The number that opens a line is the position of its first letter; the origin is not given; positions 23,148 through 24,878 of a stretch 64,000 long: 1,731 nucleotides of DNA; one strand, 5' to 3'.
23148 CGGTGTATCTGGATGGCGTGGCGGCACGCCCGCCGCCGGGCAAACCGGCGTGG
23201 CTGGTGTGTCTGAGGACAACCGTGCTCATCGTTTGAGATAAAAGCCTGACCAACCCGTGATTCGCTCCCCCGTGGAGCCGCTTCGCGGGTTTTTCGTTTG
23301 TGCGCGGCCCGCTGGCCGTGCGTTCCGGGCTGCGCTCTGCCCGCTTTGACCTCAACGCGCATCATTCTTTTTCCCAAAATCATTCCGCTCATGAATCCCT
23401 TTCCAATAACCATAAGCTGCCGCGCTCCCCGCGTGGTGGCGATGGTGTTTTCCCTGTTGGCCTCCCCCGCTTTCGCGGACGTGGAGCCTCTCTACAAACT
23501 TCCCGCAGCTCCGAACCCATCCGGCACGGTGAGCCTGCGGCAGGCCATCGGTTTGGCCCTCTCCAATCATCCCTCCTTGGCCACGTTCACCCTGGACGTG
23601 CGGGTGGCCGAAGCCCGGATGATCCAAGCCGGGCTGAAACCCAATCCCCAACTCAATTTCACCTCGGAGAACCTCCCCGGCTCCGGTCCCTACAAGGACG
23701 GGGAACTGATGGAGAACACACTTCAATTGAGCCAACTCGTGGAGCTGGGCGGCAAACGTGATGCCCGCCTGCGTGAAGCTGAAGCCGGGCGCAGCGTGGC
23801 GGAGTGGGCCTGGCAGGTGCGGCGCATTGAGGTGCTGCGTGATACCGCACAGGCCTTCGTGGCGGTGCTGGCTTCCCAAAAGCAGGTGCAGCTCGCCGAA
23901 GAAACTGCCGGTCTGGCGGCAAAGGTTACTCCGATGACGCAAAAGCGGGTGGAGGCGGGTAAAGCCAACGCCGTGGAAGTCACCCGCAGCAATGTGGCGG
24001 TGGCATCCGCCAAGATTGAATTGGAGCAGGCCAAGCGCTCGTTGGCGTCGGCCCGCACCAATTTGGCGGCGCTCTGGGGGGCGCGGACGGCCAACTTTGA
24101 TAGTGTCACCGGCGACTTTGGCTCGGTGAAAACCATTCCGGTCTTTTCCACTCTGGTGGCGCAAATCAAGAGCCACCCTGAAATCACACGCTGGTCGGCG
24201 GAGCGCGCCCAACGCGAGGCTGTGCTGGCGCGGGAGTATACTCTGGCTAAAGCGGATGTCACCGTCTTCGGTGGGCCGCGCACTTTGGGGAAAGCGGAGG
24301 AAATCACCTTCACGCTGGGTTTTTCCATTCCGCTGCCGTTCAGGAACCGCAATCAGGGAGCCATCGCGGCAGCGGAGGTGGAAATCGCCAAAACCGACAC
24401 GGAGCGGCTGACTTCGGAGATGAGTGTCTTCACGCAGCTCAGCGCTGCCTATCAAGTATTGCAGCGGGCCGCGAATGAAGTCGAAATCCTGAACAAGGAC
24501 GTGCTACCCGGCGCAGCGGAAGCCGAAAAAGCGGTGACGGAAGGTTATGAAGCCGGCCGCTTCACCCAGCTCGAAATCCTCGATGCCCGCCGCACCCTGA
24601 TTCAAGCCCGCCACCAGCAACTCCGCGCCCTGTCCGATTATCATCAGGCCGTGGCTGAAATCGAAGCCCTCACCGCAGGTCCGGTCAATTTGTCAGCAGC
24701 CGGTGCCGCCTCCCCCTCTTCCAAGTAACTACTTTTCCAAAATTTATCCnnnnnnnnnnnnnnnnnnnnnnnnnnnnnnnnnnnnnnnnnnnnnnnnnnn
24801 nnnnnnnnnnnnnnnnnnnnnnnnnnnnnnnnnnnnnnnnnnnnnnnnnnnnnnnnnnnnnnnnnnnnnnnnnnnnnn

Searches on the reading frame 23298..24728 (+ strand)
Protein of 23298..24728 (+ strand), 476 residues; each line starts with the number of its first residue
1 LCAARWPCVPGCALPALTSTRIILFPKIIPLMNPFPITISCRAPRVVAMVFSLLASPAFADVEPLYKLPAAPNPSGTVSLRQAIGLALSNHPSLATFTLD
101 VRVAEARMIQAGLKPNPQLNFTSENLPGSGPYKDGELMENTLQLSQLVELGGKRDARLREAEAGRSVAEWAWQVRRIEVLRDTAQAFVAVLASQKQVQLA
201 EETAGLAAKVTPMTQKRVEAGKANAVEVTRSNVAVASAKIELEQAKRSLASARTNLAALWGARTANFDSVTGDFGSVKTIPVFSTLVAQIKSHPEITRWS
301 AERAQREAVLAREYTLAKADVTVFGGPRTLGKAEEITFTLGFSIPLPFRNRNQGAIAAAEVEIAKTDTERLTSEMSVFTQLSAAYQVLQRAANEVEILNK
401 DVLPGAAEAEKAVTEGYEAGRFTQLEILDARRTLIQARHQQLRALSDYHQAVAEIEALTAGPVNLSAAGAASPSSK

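Call 5: search_protein_families(library=pfam, proteins=[window:23298-24728:+])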
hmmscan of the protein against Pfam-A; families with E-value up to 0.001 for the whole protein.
window:23298-24728:+ (476 aa): 1 family
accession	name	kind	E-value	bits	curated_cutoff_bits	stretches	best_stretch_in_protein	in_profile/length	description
PF02321.23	OEP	-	7.9e-45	153.4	22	2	81-261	2-187/187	Outer membrane efflux protein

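Call 6: search_protein_families(library=ncbifam, proteins=[window:23298-24728:+])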
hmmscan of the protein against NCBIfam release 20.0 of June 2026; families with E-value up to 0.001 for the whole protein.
window:23298-24728:+ (476 aa): 4 families
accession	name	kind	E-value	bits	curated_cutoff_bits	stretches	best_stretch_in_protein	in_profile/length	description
NF045679.1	DiMtlExpIhpA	equivalog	7.8e-90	301.6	650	1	71-468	24-421/424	divalent metal ion exporter subunit IhpA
TIGR01844.1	type_I_sec_TolC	subfamily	9.1e-24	84.2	225.15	1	79-456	4-394/414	TolC family outer membrane protein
TIGR01845.1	outer_NodT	subfamily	7.6e-15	54.7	210.05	1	80-264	59-252/460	efflux transporter outer membrane subunit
NF007347.1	PRK09837.1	subfamily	0.00024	20.1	598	0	81-460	65-454/461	Cu(I)/Ag(I) efflux RND transporter outer membrane protein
